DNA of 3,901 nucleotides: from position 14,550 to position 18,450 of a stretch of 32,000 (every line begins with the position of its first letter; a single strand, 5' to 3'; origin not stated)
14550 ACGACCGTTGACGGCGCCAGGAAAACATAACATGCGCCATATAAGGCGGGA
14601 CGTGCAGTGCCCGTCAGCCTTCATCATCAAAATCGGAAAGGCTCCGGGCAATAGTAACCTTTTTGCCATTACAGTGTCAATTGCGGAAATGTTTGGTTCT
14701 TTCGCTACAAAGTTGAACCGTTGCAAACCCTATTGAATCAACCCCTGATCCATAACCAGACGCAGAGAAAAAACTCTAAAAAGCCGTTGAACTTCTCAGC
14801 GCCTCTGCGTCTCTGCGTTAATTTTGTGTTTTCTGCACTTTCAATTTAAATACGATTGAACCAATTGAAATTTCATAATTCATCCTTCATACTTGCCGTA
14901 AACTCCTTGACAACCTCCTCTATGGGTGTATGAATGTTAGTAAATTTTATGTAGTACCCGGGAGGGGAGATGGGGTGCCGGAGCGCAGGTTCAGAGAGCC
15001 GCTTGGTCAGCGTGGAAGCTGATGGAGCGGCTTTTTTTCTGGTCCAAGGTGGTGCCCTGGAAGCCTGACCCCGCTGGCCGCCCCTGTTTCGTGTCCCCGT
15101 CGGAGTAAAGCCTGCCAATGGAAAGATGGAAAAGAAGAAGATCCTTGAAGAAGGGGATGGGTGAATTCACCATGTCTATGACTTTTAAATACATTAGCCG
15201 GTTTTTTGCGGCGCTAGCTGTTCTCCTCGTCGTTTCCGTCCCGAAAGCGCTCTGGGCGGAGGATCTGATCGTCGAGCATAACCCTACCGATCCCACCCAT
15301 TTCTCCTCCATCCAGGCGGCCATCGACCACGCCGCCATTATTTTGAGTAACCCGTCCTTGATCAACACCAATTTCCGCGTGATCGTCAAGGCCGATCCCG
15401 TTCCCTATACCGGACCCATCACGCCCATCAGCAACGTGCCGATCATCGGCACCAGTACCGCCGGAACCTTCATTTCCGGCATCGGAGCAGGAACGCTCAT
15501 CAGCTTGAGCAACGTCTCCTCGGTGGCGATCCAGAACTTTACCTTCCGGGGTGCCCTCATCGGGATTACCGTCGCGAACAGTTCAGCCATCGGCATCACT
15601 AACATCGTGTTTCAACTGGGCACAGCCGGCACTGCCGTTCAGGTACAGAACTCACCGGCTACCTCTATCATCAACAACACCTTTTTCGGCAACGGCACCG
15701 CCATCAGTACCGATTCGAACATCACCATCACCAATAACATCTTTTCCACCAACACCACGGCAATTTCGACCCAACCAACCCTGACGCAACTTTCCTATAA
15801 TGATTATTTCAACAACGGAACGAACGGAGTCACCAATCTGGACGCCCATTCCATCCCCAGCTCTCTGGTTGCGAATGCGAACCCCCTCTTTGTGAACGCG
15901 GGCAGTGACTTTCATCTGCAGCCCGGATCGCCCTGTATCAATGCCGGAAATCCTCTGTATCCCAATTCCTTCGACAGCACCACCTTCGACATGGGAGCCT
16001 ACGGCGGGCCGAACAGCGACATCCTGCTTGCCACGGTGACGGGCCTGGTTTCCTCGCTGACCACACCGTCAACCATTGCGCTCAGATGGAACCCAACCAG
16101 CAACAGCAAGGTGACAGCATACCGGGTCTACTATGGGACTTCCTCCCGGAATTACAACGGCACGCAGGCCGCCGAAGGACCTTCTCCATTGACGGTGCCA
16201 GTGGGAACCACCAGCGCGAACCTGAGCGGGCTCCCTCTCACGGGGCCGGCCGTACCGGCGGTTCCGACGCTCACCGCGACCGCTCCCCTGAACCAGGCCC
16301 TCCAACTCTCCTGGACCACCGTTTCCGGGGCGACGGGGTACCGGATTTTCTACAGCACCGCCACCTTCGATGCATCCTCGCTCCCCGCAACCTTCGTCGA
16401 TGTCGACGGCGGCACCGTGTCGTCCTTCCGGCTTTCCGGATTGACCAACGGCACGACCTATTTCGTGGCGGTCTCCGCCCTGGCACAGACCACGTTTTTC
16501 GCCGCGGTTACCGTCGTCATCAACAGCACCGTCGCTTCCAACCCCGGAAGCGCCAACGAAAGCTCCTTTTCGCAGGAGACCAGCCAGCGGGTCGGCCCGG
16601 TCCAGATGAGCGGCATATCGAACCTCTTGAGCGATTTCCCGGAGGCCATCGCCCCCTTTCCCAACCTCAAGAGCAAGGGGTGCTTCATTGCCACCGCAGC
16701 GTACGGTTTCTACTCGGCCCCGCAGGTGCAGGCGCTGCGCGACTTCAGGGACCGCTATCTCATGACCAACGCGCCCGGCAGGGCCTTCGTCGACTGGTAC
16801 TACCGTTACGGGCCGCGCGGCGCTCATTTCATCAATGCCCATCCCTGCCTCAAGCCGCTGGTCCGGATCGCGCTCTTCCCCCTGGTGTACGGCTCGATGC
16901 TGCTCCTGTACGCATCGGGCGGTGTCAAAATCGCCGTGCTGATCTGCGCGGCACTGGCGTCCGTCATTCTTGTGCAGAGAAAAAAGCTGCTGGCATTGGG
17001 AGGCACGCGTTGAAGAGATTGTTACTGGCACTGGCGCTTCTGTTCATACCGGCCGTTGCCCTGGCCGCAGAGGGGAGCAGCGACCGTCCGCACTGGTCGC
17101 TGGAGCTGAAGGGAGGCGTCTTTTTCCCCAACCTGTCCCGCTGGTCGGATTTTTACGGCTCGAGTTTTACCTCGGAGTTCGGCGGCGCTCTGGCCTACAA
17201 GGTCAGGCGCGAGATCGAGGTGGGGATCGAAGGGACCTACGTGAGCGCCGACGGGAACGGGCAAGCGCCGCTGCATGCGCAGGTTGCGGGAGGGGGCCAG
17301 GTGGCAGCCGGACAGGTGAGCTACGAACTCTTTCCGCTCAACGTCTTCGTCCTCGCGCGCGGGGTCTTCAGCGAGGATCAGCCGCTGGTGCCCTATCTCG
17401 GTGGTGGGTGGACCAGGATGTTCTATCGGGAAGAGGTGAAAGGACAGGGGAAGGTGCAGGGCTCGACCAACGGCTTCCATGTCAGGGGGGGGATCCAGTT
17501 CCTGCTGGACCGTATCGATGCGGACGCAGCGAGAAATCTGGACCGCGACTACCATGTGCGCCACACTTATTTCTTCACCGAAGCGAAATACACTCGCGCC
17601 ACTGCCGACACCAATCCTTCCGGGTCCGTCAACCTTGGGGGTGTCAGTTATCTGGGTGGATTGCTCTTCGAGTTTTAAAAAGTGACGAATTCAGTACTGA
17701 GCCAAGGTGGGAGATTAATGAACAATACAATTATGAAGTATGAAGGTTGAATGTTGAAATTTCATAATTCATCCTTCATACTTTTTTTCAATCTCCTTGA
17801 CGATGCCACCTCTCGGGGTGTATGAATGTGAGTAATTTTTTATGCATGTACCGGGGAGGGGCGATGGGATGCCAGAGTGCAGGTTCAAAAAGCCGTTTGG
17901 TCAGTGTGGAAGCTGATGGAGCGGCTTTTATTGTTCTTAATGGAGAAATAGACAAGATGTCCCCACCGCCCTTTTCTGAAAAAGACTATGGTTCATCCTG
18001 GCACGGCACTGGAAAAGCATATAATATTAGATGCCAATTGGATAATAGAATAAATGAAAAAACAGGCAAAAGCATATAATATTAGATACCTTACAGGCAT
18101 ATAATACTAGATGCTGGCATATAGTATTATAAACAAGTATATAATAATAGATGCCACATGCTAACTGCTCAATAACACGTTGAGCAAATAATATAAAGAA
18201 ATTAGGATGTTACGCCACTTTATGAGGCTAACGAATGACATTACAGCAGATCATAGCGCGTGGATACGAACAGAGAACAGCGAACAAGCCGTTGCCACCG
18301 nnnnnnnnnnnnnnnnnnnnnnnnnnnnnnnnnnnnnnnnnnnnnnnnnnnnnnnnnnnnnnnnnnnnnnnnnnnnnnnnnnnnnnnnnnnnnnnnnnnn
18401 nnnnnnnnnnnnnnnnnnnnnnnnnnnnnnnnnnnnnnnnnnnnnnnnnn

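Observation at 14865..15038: Duplicated ~175-bp promoter-leader-terminator module: candidate new cis-regulatory RNA or attenuator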

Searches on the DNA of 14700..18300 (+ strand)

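Call 7: search_rna_families(source=window, start=14700, end=18300, threshold=evalue, max_evalue=10, show_alignments=3)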
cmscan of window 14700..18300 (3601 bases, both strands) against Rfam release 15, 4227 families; matches with E-value up to 10: 10.
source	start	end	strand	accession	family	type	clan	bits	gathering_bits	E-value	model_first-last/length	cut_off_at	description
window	18100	18169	-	RF04009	mir-754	Gene; miRNA;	-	20.1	84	2.4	1-78/78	no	mir-754 microRNA precursor family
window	14823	14874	+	RF01362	CRISPR-DR49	Gene; CRISPR;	-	20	41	5.9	1-47/47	no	CRISPR RNA direct repeat element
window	17733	17786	-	RF00721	MIR475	Gene; miRNA;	-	19.6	70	4.3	1-128/128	no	MIR475 microRNA precursor family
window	15206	15257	-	RF01136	sR28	Gene; snRNA; snoRNA; CD-box;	-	17.9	39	0.15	1-55/55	no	Small nucleolar RNA sR28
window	16712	16786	-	RF01546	TB6Cs1H1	Gene; snRNA; snoRNA; HACA-box;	-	17.6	40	2.7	1-66/66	no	Trypanosomatid snoRNA TB6Cs1H1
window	15091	15185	-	RF02706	TeloSII_ncR30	Gene; sRNA;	-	17.2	86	0.82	1-226/226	no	TeloSII non coding RNA 30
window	16396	16527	+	RF01059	mir-598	Gene; miRNA;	-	16.6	69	9.7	1-80/80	no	mir-598 microRNA precursor family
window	18102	18174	-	RF04085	mir-1271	Gene; miRNA;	-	16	80.5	9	1-77/77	no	mir-1271 microRNA precursor family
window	15650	15696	-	RF01129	sR44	Gene; snRNA; snoRNA; CD-box;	-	15.9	45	1.3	1-55/55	no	Small nucleolar RNA sR44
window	18106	18169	+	RF04091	mir-72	Gene; miRNA;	CL00133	15.8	60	7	1-70/70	no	mir-72 microRNA precursor family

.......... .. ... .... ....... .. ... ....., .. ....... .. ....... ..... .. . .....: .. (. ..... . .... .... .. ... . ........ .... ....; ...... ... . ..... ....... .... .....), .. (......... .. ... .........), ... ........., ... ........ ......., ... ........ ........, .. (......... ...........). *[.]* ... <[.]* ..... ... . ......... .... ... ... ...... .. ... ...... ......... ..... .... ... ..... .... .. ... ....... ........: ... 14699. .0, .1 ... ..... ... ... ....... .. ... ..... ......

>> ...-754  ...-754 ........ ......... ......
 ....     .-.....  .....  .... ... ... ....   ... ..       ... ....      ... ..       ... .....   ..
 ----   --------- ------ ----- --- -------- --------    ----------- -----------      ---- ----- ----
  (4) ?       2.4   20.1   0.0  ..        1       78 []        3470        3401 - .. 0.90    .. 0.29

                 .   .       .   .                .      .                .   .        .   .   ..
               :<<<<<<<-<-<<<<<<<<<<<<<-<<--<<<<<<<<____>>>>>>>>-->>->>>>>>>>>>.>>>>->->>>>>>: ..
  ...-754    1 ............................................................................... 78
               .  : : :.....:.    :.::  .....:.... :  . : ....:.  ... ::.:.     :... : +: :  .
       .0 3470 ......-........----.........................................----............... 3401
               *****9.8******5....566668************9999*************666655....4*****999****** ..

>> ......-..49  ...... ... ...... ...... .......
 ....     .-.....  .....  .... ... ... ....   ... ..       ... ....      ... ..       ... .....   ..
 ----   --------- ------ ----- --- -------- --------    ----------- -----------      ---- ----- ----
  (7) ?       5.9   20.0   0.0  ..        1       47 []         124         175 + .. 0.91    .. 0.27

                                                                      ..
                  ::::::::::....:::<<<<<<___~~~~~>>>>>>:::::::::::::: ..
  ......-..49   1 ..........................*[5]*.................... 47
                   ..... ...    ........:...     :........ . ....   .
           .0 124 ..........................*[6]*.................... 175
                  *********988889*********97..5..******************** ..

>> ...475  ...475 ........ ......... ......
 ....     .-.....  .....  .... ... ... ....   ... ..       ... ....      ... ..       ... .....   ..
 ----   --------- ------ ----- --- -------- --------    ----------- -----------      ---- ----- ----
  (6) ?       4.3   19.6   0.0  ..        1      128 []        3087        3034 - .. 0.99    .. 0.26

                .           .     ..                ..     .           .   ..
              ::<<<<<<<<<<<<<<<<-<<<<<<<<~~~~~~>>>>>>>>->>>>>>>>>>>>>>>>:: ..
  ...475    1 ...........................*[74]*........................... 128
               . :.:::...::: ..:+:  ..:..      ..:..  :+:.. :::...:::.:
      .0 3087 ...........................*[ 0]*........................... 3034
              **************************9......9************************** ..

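Call 55: build_rna_model(alignment_id=A4)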
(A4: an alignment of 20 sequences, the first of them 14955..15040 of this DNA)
Model R1 built from alignment A4 (20 sequences, 105 columns); structure: RNAalifold consensus.
model positions 86; base pairs 18; branch points 1; effective number of sequences 2.19; information 0.661 bits per position. Calibrated on 0.2 Mb of random sequence (short: E-values are rough).
structure used (alignment columns):
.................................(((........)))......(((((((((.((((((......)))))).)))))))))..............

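Call 56: search_with_rna_model(model_id=R1, sources=[window, L001, L002, L008, L009, L125, L084, L083, L030, L118, L013, L109, L094, L082, L040, L016, L105, L075, L048, L037, L062, L131, L132, L133, L134, L135, L136], max_evalue=1)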
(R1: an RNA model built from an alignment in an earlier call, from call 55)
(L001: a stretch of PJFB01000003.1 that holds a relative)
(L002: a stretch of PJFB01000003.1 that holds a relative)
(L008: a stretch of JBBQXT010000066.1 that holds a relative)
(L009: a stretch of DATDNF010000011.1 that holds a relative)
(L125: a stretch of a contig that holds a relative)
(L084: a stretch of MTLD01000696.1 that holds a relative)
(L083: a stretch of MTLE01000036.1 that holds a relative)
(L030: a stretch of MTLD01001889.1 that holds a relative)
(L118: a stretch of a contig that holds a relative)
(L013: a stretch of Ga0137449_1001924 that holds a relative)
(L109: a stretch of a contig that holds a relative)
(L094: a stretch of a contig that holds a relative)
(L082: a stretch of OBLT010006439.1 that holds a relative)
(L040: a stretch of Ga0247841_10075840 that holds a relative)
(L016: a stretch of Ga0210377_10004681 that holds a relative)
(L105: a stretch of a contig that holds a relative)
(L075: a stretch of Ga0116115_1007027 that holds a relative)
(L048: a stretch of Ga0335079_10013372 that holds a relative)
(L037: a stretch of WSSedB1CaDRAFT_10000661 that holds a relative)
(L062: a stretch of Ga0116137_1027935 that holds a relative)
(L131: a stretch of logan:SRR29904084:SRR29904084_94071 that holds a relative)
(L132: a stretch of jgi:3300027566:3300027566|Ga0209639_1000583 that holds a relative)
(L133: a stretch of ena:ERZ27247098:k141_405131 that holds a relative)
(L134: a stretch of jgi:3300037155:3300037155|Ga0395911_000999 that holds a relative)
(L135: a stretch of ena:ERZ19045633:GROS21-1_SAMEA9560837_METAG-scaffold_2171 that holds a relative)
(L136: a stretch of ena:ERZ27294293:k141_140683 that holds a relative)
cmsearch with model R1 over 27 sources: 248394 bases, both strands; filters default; matches with E-value up to 1: 46.
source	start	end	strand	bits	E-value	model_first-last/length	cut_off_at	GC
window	14954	15039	+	104.9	3.9e-25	1-86/86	no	0.63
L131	3039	3124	-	104.9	3.9e-25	1-86/86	no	0.63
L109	269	354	+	103.1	1.2e-24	1-86/86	no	0.6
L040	1457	1542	+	102.1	2.2e-24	1-86/86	no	0.55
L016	4110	4195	+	101.4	3.2e-24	1-86/86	no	0.56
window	17848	17933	+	100.6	5.4e-24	1-86/86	no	0.56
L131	145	230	-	100.6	5.4e-24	1-86/86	no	0.56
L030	2367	2452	-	97.1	4.3e-23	1-86/86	no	0.55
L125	4199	4284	-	96.8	5.4e-23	1-86/86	no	0.57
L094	277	362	+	96.5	6.3e-23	1-86/86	no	0.55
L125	5940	6024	-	96.4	6.7e-23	1-86/86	no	0.55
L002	5569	5654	-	96.4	6.9e-23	1-86/86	no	0.57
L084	257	342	+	96.4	6.9e-23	1-86/86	no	0.57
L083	872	957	-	96.4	6.9e-23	1-86/86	no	0.57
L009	1826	1911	-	94.8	1.8e-22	1-86/86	no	0.57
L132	5162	5245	+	94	2.8e-22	1-86/86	no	0.61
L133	5161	5244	+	94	2.8e-22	1-86/86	no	0.61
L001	3728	3814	-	92.3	8.1e-22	1-86/86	no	0.56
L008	1960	2045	-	92.1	9e-22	1-86/86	no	0.55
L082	2361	2446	+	91.8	1.1e-21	1-86/86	no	0.52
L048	7485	7570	+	87.2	1.8e-20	1-86/86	no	0.49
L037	9164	9249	-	86.2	3.2e-20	1-86/86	no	0.5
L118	571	656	+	85.9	3.8e-20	1-86/86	no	0.51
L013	2689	2774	+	85.9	3.8e-20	1-86/86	no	0.51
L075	3374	3459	-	82.1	4e-19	1-86/86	no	0.47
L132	2987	3072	+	79.9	1.5e-18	1-86/86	no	0.53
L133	2986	3071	+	79.9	1.5e-18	1-86/86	no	0.53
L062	1829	1914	+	79.7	1.6e-18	1-86/86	no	0.58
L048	7228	7310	+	76.6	1.1e-17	1-86/86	no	0.55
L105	812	873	-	65.7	8.1e-15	24-84/86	no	0.55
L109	1708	1807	+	43.7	4.9e-09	1-86/86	no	0.48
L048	6630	6687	+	39.9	4.9e-08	1-86/86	no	0.55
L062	1166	1258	+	24.1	0.00069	1-86/86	no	0.48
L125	5916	5989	+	19.5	0.011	1-86/86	no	0.53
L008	1925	2009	+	19.1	0.014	1-86/86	no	0.42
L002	5572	5612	+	18.3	0.023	40-80/86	no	0.56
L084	299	339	-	18.3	0.023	40-80/86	no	0.56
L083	875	915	+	18.3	0.023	40-80/86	no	0.56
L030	2370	2410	+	18.3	0.023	40-80/86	no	0.56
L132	5196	5286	-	14.6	0.22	1-86/86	no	0.62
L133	5195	5285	-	14.6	0.22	1-86/86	no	0.62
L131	2988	3088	+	14.6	0.22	1-86/86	no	0.61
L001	3731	3771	+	14.5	0.22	40-80/86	no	0.59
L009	1829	1869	+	14.5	0.22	40-80/86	no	0.59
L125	4202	4242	+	14.5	0.22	40-80/86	no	0.59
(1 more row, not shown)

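Call 63: search_dna_similar(query=window:14865-15045:+, collection=plasmids, mode=distant, max_evalue=0.001)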
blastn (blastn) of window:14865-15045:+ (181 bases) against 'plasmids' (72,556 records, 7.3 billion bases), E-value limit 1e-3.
No match.

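Call 64: search_dna_similar(query=window:14865-15045:+, collection=phages, mode=distant, max_evalue=0.001)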
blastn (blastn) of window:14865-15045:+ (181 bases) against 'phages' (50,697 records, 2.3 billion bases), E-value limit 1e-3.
No match.

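Call 71: search_with_rna_model(model_id=R1, sources=[L137, L138, L134, L135, L136], max_evalue=10, filters=off)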
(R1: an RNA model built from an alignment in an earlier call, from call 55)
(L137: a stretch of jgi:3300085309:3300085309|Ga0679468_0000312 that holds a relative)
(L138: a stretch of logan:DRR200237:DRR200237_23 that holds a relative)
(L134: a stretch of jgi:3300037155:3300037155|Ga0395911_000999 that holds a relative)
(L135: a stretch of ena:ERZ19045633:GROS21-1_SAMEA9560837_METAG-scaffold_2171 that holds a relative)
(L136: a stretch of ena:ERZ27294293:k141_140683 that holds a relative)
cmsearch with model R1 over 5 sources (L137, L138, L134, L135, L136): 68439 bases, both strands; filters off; matches with E-value up to 10: 28.
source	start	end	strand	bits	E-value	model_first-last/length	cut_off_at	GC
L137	10085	10155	+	12.9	0.17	1-86/86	no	0.45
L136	5032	5116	+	12.7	0.19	1-86/86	no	0.47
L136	5064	5143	-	12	0.29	1-86/86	no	0.49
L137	11980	12052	+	10.4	0.74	1-86/86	no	0.49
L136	10097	10164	+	10.4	0.75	1-86/86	no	0.56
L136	10129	10196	-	10.1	0.93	1-86/86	no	0.43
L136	1559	1614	+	10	0.99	1-86/86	no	0.61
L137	5886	5955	+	9.1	1.7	1-86/86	no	0.41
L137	10115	10188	-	8.9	1.9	1-86/86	no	0.42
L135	2801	2899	-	8.7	2.1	1-86/86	no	0.56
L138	5875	5946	+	8.7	2.2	1-86/86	no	0.46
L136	3443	3470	-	8.5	2.4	48-75/86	no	0.82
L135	1993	2099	-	8.4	2.5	1-86/86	no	0.64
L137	732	820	-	8.4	2.6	1-86/86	no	0.52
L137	4488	4515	+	7.6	4.2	48-75/86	no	0.75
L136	3044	3139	-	7.4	4.5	1-86/86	no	0.51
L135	4354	4410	+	7.4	4.7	1-86/86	no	0.47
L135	7837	7898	-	7.3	5.1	1-86/86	no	0.47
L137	9235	9328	+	7.1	5.5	1-86/86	no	0.53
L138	12554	12641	+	7.1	5.6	1-86/86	no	0.44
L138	7657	7721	-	7.1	5.7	1-86/86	no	0.55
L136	14279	14361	-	6.9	6.5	1-86/86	no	0.64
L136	7246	7314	+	6.8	6.7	1-86/86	no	0.51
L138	5058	5121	-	6.7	7.1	1-86/86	no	0.48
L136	10613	10681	-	6.4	8.4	1-86/86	no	0.62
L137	3231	3282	+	6.3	9.3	1-86/86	no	0.44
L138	1798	1876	+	6.2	9.5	1-86/86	no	0.41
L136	217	235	+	6.2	9.5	53-71/86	no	0.58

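Call 73: build_rna_model(alignment_id=A4, structure=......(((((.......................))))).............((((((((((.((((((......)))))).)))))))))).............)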
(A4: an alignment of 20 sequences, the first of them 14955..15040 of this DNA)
Model R2 built from alignment A4 (20 sequences, 105 columns); structure: as given.
model positions 86; base pairs 20; branch points 1; effective number of sequences 2.12; information 0.661 bits per position. Calibrated on 0.2 Mb of random sequence (short: E-values are rough).
structure used (alignment columns):
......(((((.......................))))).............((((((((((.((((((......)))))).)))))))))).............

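Call 74: search_with_rna_model(model_id=R2, sources=[window, L001, L002, L008, L009, L125, L030, L118, L109, L094, L082, L040, L016, L105, L075, L048, L037, L062, L132], max_evalue=0.000001, make_alignment=true)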
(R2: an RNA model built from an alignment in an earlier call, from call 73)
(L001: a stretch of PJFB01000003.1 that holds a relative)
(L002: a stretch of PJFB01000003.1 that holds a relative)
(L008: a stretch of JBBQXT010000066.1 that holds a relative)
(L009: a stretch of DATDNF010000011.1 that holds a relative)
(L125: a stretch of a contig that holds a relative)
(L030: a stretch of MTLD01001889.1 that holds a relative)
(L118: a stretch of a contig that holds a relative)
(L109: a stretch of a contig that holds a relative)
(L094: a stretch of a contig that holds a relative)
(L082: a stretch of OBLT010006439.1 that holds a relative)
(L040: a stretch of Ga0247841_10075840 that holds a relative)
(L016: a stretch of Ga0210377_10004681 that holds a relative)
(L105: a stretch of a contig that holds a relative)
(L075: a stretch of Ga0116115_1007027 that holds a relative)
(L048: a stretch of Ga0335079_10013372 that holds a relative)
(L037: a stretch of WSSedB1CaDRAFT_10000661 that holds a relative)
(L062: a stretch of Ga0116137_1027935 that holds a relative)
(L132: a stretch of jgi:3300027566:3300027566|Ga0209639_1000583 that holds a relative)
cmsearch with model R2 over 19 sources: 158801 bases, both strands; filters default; matches with E-value up to 0.000001: 25.
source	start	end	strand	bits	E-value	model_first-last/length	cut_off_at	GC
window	14954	15039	+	104.3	5.8e-25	1-86/86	no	0.63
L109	269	354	+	101.8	2.6e-24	1-86/86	no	0.6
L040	1457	1542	+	100.1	7.4e-24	1-86/86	no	0.55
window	17848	17933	+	98.2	2.3e-23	1-86/86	no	0.56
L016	4110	4195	+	97.3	4e-23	1-86/86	no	0.56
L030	2367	2452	-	95.5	1.2e-22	1-86/86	no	0.55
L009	1826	1911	-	95.4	1.2e-22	1-86/86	no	0.57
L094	277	362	+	95.4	1.2e-22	1-86/86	no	0.55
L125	4199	4284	-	94.2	2.6e-22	1-86/86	no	0.57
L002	5569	5654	-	94.1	2.8e-22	1-86/86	no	0.57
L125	5940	6024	-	93.5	3.9e-22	1-86/86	no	0.55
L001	3728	3814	-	92.7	6.6e-22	1-86/86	no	0.56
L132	5162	5245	+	91.7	1.2e-21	1-86/86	no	0.61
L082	2361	2446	+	89.1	5.5e-21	1-86/86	no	0.52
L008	1960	2045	-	86.5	2.7e-20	1-86/86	no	0.55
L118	563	656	+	86.3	3.1e-20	1-86/86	no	0.52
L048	7485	7570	+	85.5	5.2e-20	1-86/86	no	0.49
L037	9164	9248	-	83.3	1.9e-19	1-86/86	no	0.51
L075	3374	3459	-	78.9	2.8e-18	1-86/86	no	0.47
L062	1829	1914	+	78.8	2.8e-18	1-86/86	no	0.58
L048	7228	7310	+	77.9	5e-18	1-86/86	no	0.55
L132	2987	3072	+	72.4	1.4e-16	1-86/86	no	0.53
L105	810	884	-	71.8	2e-16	1-86/86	no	0.53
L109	1709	1807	+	40.7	2.9e-08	1-86/86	no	0.48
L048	6628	6687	+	38.3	1.3e-07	1-86/86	no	0.53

Alignment A6: 25 matches aligned to the model, 112 columns, each read 5' to 3' on its own strand. Consensus structure (alignment columns), stored with it:
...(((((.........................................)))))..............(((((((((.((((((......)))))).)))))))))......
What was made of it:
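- The covariance model scores them at 72-105 bits (calls 56, 74).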
